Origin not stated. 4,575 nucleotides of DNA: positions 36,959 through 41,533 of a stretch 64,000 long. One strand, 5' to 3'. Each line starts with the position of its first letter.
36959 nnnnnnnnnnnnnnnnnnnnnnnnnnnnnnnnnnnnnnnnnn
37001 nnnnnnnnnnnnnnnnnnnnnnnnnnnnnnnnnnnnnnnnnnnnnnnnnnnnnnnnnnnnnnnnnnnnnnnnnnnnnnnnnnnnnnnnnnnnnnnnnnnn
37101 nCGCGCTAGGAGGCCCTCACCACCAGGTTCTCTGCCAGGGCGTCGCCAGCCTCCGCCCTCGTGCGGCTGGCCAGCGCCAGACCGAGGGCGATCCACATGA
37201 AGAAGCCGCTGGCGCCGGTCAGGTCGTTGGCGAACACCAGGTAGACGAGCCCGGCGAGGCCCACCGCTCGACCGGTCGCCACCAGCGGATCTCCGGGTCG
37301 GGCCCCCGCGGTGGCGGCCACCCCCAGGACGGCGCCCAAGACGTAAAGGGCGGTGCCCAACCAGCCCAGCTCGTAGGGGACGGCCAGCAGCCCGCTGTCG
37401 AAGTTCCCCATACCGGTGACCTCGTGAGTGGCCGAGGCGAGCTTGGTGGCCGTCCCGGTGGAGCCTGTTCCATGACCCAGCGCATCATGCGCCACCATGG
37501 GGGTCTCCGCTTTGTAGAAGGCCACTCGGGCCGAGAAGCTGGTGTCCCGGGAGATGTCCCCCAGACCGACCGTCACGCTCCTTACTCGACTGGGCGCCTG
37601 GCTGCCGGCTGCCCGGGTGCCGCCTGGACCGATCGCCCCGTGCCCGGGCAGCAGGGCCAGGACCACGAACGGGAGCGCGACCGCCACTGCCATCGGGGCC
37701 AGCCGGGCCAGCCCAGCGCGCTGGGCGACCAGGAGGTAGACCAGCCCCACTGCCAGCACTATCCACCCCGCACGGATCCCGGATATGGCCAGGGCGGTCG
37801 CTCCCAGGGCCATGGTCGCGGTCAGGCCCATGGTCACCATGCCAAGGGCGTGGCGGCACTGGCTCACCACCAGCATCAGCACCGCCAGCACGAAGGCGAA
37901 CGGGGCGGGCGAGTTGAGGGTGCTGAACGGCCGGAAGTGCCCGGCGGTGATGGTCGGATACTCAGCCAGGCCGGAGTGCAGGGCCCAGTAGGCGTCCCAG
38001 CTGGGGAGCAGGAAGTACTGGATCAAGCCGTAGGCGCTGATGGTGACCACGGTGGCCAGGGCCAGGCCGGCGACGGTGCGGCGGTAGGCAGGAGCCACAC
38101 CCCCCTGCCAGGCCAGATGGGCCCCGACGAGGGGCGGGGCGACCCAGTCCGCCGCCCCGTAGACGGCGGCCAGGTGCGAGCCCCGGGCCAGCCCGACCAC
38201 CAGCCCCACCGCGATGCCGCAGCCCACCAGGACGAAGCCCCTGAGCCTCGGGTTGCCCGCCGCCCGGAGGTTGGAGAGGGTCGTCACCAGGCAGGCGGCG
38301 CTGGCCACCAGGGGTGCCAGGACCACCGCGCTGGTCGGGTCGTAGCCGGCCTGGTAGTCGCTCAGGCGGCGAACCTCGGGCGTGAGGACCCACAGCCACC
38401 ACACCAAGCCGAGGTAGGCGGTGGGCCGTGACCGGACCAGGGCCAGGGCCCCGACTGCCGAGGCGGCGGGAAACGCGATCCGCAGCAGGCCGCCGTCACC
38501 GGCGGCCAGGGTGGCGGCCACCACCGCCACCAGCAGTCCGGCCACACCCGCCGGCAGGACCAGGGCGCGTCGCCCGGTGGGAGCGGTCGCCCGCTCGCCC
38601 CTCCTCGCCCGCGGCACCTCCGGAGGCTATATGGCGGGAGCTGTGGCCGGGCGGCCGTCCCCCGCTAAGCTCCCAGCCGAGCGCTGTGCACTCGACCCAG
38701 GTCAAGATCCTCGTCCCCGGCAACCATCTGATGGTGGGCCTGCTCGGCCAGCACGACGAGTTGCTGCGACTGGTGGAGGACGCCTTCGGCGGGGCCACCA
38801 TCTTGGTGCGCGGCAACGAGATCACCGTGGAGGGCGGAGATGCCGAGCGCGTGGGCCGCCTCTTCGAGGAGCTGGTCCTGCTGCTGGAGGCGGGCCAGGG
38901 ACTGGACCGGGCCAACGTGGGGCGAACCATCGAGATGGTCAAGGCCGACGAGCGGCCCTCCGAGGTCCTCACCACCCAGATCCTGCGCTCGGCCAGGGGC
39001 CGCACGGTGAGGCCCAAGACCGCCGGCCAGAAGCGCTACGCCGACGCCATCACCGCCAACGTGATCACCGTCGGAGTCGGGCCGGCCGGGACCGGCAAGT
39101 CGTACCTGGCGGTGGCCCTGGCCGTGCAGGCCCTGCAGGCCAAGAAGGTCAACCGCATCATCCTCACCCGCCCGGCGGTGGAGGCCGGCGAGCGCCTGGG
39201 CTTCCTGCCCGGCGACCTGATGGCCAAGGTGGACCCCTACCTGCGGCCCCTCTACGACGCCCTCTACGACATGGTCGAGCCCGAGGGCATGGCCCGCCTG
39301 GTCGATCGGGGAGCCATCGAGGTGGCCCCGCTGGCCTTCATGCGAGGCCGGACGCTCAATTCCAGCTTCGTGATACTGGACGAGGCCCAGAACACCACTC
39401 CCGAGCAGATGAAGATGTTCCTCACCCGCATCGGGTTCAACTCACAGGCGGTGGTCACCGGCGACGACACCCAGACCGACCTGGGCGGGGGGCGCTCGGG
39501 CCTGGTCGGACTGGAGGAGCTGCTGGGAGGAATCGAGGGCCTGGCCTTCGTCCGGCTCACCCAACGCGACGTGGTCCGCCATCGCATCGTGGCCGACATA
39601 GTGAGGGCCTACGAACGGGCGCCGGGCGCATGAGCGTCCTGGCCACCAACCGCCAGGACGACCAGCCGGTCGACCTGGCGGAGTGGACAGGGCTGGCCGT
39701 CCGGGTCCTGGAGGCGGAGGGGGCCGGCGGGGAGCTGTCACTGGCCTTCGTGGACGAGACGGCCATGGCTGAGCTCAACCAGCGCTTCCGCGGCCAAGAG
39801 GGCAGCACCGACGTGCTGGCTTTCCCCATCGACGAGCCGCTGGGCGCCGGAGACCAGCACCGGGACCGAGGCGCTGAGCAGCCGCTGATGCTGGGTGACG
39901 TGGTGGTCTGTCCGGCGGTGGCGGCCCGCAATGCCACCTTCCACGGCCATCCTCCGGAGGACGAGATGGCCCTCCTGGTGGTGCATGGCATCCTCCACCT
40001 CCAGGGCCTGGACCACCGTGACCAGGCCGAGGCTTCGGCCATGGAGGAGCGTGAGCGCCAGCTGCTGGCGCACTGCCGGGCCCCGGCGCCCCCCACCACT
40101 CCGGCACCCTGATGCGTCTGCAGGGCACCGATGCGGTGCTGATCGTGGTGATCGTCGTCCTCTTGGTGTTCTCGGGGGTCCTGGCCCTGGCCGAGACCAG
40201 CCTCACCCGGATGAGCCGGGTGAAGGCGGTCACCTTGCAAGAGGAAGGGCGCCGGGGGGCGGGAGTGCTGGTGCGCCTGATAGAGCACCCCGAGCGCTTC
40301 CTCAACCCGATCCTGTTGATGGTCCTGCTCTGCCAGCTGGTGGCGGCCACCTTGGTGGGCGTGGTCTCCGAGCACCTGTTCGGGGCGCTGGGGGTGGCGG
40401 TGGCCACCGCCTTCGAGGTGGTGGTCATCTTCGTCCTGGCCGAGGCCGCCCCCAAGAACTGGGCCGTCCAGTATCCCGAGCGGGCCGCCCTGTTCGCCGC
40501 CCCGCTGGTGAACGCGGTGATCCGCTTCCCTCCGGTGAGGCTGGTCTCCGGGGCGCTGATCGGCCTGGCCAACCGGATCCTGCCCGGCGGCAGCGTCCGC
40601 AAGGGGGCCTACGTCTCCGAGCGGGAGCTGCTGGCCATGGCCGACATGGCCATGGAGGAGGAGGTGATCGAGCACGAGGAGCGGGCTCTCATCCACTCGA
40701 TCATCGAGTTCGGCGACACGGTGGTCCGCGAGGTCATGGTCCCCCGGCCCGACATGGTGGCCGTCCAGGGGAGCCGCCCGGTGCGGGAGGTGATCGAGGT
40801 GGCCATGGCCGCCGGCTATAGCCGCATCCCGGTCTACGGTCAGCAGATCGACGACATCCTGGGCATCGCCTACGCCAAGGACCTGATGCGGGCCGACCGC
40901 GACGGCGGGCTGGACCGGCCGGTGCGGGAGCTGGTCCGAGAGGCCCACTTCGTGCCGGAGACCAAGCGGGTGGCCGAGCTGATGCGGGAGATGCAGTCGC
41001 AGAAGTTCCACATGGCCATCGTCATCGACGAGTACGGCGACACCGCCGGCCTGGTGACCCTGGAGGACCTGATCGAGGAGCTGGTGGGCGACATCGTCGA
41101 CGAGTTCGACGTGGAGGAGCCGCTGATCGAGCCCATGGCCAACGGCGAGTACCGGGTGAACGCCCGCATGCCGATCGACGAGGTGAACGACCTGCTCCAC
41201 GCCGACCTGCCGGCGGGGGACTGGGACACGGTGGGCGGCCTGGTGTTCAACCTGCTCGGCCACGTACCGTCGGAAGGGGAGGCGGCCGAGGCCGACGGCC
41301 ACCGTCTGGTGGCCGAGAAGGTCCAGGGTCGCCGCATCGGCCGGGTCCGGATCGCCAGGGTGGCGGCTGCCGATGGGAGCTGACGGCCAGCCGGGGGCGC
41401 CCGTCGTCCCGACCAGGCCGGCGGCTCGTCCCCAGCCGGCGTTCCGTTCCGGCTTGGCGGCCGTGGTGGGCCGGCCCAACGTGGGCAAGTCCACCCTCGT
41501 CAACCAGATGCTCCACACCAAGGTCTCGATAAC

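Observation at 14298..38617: About 24-kb Wzx/Wzy-type glycan locus with an exceptional load of methyltransferases (9 predicted among about 23 genes)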

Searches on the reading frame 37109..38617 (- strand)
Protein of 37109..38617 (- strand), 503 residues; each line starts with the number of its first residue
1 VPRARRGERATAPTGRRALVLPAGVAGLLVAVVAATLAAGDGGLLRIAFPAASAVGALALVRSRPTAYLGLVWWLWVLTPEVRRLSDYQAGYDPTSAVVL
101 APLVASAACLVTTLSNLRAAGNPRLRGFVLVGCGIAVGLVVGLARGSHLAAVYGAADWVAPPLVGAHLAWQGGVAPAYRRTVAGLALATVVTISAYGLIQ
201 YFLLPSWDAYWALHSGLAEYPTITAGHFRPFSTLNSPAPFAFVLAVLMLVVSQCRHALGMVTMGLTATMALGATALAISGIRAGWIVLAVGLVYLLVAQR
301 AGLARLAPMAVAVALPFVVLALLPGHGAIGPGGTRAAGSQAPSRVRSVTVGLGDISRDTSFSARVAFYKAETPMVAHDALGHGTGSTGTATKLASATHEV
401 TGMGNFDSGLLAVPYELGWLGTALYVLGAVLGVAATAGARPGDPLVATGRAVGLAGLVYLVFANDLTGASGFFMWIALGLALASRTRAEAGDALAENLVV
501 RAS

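Call 8: search_protein_families(library=pfam, proteins=[window:37109-38617:-], max_evalue=0.01)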
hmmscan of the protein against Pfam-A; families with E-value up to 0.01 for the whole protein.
window:37109-38617:- (503 aa): 1 family
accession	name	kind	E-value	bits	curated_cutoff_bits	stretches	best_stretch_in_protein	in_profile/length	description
PF04932.20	Wzy_C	-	9.6e-10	38.9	31.7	1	268-426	2-149/149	O-Antigen ligase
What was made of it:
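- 37106..38617 (-): Wzy_C-superfamily polytopic membrane protein (putative repeat-unit polymerase). Wzy_C scores 38.9 against 31.7 (call 8).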

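Call 21: search_protein_families(library=ncbifam, proteins=[window:37109-38617:-], max_evalue=0.001)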
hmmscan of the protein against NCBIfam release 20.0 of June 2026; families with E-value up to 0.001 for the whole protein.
window:37109-38617:- (503 aa): 0 families

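Call 25: find_homologous_proteins(query=window:37109-38617:-, max_evalue=0.00001)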
Query window:37109-38617:- (503 aa): 10 proteins with E <= 0.00001 among 8000 candidates.
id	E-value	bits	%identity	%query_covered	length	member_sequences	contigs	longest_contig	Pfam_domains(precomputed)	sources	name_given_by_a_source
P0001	8.8e-204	696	71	94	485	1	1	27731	PF04932.21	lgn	-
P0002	4.3e-112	394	48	88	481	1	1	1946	PF04932.21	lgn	-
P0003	2.8e-105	371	44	92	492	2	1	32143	PF04932.21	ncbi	ncbi:MAG: O-antigen ligase family protein [Acidimicrobiales bacterium]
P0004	3.4e-101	358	45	91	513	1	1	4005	PF04932.21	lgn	-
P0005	8.6e-95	337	44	97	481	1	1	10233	PF04932.21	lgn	-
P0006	3.0e-83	298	41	91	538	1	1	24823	PF04932.21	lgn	-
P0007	4.3e-57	212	34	93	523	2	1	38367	PF04932.21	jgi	jgi:hypothetical protein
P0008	7.9e-50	188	30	85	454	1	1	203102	PF04932.21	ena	-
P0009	1.6e-35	141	34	89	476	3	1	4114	PF04932.21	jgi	jgi:hypothetical protein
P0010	5.9e-19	86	31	84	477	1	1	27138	PF04932.21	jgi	jgi:O-antigen ligase/polysaccharide polymerase Wzy-like membrane protein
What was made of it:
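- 37106..38617 (-): Only 10 homologues found among 5.8 billion clusters (call 25).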

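Call 26: find_encoding_contigs(protein=P0001, flank=10000, max_places=2)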
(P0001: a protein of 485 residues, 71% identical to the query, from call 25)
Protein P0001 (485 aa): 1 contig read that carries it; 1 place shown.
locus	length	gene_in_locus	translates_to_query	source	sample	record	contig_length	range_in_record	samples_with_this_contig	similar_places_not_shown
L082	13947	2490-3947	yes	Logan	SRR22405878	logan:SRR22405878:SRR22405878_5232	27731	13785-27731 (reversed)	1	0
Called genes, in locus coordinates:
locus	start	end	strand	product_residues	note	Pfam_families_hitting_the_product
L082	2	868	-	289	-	?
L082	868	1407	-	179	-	-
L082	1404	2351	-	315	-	PF02562:PhoH, PF13245:AAA_19 (weak), PF13604:AAA_30 (weak)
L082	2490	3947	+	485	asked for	PF04932:Wzy_C (weak)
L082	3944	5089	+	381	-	PF13439:Glyco_transf_4, PF13579:Glyco_trans_4_4, PF20706:GT4-conflict (weak), PF00534:Glycos_transf_1, PF13692:Glyco_trans_1_4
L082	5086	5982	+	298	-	PF13489:Methyltransf_23, PF02353:CMAS (faint), PF13847:Methyltransf_31, PF08241:Methyltransf_11, PF08242:Methyltransf_12, PF13649:Methyltransf_25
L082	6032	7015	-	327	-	PF00294:PfkB, PF08543:Phos_pyr_kin (weak)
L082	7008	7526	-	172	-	PF01467:CTP_transf_like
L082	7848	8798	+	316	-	PF17874:TPR_MalT (faint)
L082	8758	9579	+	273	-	-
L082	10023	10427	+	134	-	-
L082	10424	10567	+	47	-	-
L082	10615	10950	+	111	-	-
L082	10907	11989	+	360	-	PF01436:NHL (faint), PF10282:Lactonase (faint), PF21783:YNCE (weak)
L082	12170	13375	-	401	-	PF13579:Glyco_trans_4_4, PF13439:Glyco_transf_4, PF00534:Glycos_transf_1, PF13692:Glyco_trans_1_4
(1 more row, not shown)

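Call 27: find_encoding_contigs(protein=P0003, flank=10000, max_places=2)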
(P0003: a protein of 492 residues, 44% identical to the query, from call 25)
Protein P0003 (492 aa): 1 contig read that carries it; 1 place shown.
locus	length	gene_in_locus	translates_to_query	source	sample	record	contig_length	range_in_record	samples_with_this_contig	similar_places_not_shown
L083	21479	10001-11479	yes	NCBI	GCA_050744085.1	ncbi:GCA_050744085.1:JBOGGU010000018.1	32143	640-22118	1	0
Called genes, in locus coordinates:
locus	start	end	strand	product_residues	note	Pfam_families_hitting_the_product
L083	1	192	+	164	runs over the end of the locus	PF13464:RodZ_C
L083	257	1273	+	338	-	PF06737:Transglycosylas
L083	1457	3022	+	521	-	PF00389:2-Hacid_dh, PF02826:2-Hacid_dh_C, PF19304:PGDH_inter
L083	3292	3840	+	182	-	PF05685:Uma2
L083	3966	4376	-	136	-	PF01850:PIN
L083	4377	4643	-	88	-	PF04014:MazE_antitoxin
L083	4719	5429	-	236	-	PF00072:Response_reg, PF00196:GerE, PF08281:Sigma70_r4_2 (weak)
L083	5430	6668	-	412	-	PF23539:DUF7134, PF13581:HATPase_c_2 (faint), PF07730:HisKA_3, PF02518:HATPase_c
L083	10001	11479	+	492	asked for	PF04932:Wzy_C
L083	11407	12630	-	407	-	PF13439:Glyco_transf_4 (weak), PF20706:GT4-conflict, PF00534:Glycos_transf_1, PF13692:Glyco_trans_1_4, PF13524:Glyco_trans_1_2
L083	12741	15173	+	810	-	PF13439:Glyco_transf_4, PF13579:Glyco_trans_4_4, PF20706:GT4-conflict, PF00534:Glycos_transf_1, PF13692:Glyco_trans_1_4, PF13439:Glyco_transf_4, PF13579:Glyco_trans_4_4, PF00534:Glycos_transf_1, +2 more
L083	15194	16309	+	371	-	PF13439:Glyco_transf_4 (faint), PF00534:Glycos_transf_1, PF13692:Glyco_trans_1_4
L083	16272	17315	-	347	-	PF00535:Glycos_transf_2, PF13641:Glyco_tranf_2_3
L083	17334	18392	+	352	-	PF13489:Methyltransf_23, PF07021:MetW, PF13847:Methyltransf_31, PF08241:Methyltransf_11, PF08242:Methyltransf_12, PF13649:Methyltransf_25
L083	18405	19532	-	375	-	PF13439:Glyco_transf_4, PF20706:GT4-conflict, PF00534:Glycos_transf_1, PF13692:Glyco_trans_1_4, PF13524:Glyco_trans_1_2 (weak)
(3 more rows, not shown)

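Call 28: find_encoding_contigs(protein=P0006, flank=10000, max_places=2)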
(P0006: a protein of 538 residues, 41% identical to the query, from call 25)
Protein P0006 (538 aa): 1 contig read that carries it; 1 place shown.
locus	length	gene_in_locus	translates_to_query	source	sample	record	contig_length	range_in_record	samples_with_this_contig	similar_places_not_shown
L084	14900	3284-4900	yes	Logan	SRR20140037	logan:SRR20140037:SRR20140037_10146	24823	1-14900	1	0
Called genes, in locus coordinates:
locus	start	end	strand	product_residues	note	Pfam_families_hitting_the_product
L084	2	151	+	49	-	?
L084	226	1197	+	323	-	-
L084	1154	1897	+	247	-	PF02397:Bac_transf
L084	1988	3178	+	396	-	PF13692:Glyco_trans_1_4 (weak)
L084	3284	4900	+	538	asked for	PF04932:Wzy_C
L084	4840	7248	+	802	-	PF13439:Glyco_transf_4, PF13579:Glyco_trans_4_4, PF00534:Glycos_transf_1, PF13692:Glyco_trans_1_4, PF13579:Glyco_trans_4_4, PF13439:Glyco_transf_4, PF00534:Glycos_transf_1, PF13692:Glyco_trans_1_4, +3 more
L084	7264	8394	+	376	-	PF13439:Glyco_transf_4, PF00534:Glycos_transf_1, PF13692:Glyco_trans_1_4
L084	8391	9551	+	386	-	PF13439:Glyco_transf_4, PF13579:Glyco_trans_4_4, PF20706:GT4-conflict, PF00534:Glycos_transf_1, PF13692:Glyco_trans_1_4, PF13524:Glyco_trans_1_2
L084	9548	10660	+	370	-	PF13692:Glyco_trans_1_4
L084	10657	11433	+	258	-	PF01522:Polysacc_deac_1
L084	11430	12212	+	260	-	PF00535:Glycos_transf_2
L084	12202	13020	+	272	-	PF00149:Metallophos (weak)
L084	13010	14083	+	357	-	-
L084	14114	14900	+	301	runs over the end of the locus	PF02706:Wzz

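Call 89: predict_structure(alignment_id=A4)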
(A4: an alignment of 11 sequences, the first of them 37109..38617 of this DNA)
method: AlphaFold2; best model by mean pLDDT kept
length: 503 residues; sequences in the alignment: 11
mean_pLDDT: 75.0   pTM: 0.80
mean pLDDT of the five models: 75.0, 74.5, 74.1, 72.6, 70.8
residues with pLDDT >= 90: 177; 70-90: 165; 50-70: 66; < 50: 95
segments of 3 or more residues with pLDDT < 50: 1-14, 220-232, 324-364, 387-408, 495-498
pLDDT, mean of each block of 10 residues (from residue 1): 40 61 95 94 93 97 93 93 89 82 94 79 89 94 81 87 93 82 94 86 63 67 38 65 92 82 86 83 81 89 75 71 43 31 32 38 54 72 61 31 41 82 94 89 88 90 77 94 77 54 50
secondary structure, 60 per line:
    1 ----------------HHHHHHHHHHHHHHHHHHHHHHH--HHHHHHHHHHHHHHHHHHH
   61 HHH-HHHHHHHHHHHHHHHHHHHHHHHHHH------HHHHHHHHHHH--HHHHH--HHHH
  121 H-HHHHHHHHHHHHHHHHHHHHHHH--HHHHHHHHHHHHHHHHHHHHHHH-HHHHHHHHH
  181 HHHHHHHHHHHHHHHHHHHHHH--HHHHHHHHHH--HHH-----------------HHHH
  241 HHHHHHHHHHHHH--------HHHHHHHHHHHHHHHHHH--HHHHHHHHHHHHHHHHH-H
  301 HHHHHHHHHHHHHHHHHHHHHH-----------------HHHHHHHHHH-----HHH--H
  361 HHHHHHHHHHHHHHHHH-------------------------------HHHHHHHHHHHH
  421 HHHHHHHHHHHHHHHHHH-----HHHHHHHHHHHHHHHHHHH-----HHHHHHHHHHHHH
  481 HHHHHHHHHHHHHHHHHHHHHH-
elements in order: H17-39 H42-63 H65-90 H97-107 H110-114 H117-121 H123-145 H148-170 H172-202 H205-214 H237-253 H262-279 H282-298 H300-322 H340-349 H360-377 H409-438 H444-462 H468-502
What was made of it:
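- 37106..38617 (-): AF2 model pLDDT 75 (call 89).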

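Call 91: fold_search(model_id=the predicted structure, library=pdb)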
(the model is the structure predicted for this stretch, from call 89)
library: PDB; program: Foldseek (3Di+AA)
matches with E <= 10: 106; with E <= 0.001: 0
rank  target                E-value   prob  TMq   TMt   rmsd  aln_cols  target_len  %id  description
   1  7tpg_B                7.1e-03  1.00  0.43  0.51   8.0       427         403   16  Single-Particle Cryo-EM Structure of the WaaL O-antigen ligase in its ligand bound state (released 2022-04-06)
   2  6qxa_D                3.2e-01  0.15  0.16  0.13  24.4       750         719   10  Structure of membrane bound pyrophosphatase from Thermotoga maritima in complex with imidodiphosphate and N-[(2-amino- (released 2019-04-10)
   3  6hcl_B                5.2e-01  0.08  0.11  0.14  23.3       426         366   14  Crystal structure of a MFS transporter with Ligand at 2.69 Angstroem resolution (released 2019-07-03)
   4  9jbs                  6.3e-01  0.09  0.12  0.14  23.9       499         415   13  Structure of LAT4 in the apo state (released 2026-03-11)
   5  7rdr_A                7.6e-01  0.15  0.17  0.18  26.4       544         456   12  Circular tandem repeat protein with novel repeat topology and enhanced subunit contact surfaces (released 2021-09-01)
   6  8b24_B                1.0e+00  0.07  0.12  0.10  23.4       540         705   12  Time-resolved structure of K+-dependent Na+-PPase from Thermotoga maritima 3600-seconds post reaction initiation with  (released 2024-01-17)
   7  9g8j_C                1.3e+00  0.06  0.13  0.10  25.1       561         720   13  Structure of K+-dependent Na+-PPase from Thermotoga maritima in complex with zoledronate (released 2025-06-04)
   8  6zwm_A                1.4e+00  0.05  0.11  0.04  25.0       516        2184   13  cryo-EM structure of human mTOR complex 2, overall refinement (released 2020-11-18)
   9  3vvp_B                1.6e+00  0.04  0.10  0.11  23.7       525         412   13  Crystal structure of MATE in complex with Br-NRF (released 2013-04-03)
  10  6qxa_B                1.7e+00  0.06  0.14  0.11  24.2       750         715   11  Structure of membrane bound pyrophosphatase from Thermotoga maritima in complex with imidodiphosphate and N-[(2-amino- (released 2019-04-10)
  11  9csi                  2.0e+00  0.06  0.10  0.10  24.7       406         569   13  A. baumannii MsbA Bound to Cerastecin Compound 5 (released 2024-09-04)
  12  7zdc_C                2.3e+00  0.05  0.10  0.09  24.9       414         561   13  IF(heme/confined) conformation of CydDC in ADP(CydD) bound state (Dataset-3) (released 2023-04-19)
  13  9vrc                  2.3e+00  0.02  0.10  0.08  30.2       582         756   11  Cryo-EM structure of Oryza sativa multidrug resistance protein 5 (MRP5) (released 2026-04-01)
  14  7p5j_A                2.4e+00  0.04  0.11  0.13  32.3       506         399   15  Cryo-EM structure of human TTYH1 in GDN (released 2021-08-11)
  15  5c65_A                2.5e+00  0.04  0.13  0.14  21.7       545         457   13  Structure of the human glucose transporter GLUT3 / SLC2A3 (released 2015-07-08)
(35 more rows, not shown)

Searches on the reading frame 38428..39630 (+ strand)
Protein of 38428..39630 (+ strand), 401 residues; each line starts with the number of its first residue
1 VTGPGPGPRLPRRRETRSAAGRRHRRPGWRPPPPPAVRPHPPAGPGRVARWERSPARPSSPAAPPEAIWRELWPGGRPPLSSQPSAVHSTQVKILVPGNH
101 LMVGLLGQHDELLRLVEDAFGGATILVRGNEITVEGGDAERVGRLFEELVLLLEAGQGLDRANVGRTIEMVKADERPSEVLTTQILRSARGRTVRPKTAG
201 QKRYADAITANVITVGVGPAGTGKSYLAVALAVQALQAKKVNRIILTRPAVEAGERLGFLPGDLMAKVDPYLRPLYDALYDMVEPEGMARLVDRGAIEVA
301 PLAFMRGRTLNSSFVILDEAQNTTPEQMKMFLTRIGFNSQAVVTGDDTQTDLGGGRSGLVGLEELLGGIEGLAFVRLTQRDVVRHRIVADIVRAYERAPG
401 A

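Call 8: search_protein_families(library=pfam, proteins=[window:38428-39630:+], max_evalue=0.01)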
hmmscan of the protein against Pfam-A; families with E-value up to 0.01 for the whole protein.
window:38428-39630:+ (401 aa): 6 families
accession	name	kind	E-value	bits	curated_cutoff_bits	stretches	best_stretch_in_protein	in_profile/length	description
PF02562.22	PhoH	-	1.4e-90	302.8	27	1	194-396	2-205/205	PhoH-like protein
PF13604.12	AAA_30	-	1.6e-07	31.7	27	1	199-350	4-128/191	AAA domain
PF13245.12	AAA_19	-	8.4e-06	26.4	25.1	1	207-350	8-129/134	AAA domain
PF01695.23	IstB_IS21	-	0.0012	18.9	24.1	1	211-238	94-119/238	IstB-like ATP binding protein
PF13401.12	AAA_22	-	0.0015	19.3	27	0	215-332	9-105/130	AAA domain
PF00270.35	DEAD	-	0.0077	16.4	26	0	199-249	2-53/167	DEAD/DEAH box helicase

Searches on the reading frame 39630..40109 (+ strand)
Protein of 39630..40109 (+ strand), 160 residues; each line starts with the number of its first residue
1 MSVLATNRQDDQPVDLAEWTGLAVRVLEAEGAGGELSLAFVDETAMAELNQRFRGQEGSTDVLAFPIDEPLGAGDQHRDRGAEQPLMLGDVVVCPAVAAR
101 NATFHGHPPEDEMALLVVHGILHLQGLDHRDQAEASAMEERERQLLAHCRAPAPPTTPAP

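Call 22: search_protein_families(library=ncbifam, proteins=[window:39630-40109:+], max_evalue=0.001)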
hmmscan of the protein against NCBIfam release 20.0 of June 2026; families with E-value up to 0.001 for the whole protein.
window:39630-40109:+ (160 aa): 2 families
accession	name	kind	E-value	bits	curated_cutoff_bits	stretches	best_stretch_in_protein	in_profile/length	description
TIGR00043.2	TIGR00043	equivalog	3.1e-39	133.9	45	1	15-151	13-144/146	rRNA maturation RNase YbeY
NF010570.0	PRK13963.1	equivalog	9.5e-19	67.7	274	1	32-149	148-254/261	rRNA maturation RNase YbeY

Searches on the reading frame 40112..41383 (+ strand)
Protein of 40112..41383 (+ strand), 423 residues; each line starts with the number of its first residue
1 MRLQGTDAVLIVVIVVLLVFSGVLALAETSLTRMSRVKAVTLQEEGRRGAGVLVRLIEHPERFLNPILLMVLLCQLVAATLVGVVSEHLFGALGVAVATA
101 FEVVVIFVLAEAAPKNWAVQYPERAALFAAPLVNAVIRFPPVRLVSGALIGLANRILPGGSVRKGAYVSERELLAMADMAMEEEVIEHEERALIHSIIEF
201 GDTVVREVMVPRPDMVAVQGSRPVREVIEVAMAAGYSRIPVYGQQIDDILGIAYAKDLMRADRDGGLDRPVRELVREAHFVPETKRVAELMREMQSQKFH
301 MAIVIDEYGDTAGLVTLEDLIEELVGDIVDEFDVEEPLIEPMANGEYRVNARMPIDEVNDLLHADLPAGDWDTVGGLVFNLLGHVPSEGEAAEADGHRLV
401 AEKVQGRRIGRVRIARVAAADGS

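Call 11: search_protein_families(library=pfam, proteins=[window:40112-41380:+], max_evalue=0.001)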
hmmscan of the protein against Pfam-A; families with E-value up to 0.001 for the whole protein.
window:40112-41380:+ (423 aa): 3 families
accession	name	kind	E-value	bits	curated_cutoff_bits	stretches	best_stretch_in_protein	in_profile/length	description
PF01595.25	CNNM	-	1.4e-32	113.3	28.4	1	13-190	2-181/181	Cyclin M transmembrane N-terminal domain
PF03471.22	CorC_HlyC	-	4.8e-21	75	27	1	343-417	4-80/81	Transporter associated domain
PF00571.33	CBS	-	1.2e-14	54.8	24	2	272-325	2-56/57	CBS domain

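Call 16: find_encoding_contigs(protein=window:40112-41383:+, flank=2000, max_places=3)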
Protein window:40112-41383:+ (423 aa): no gene with exactly this product is on record in the collection.
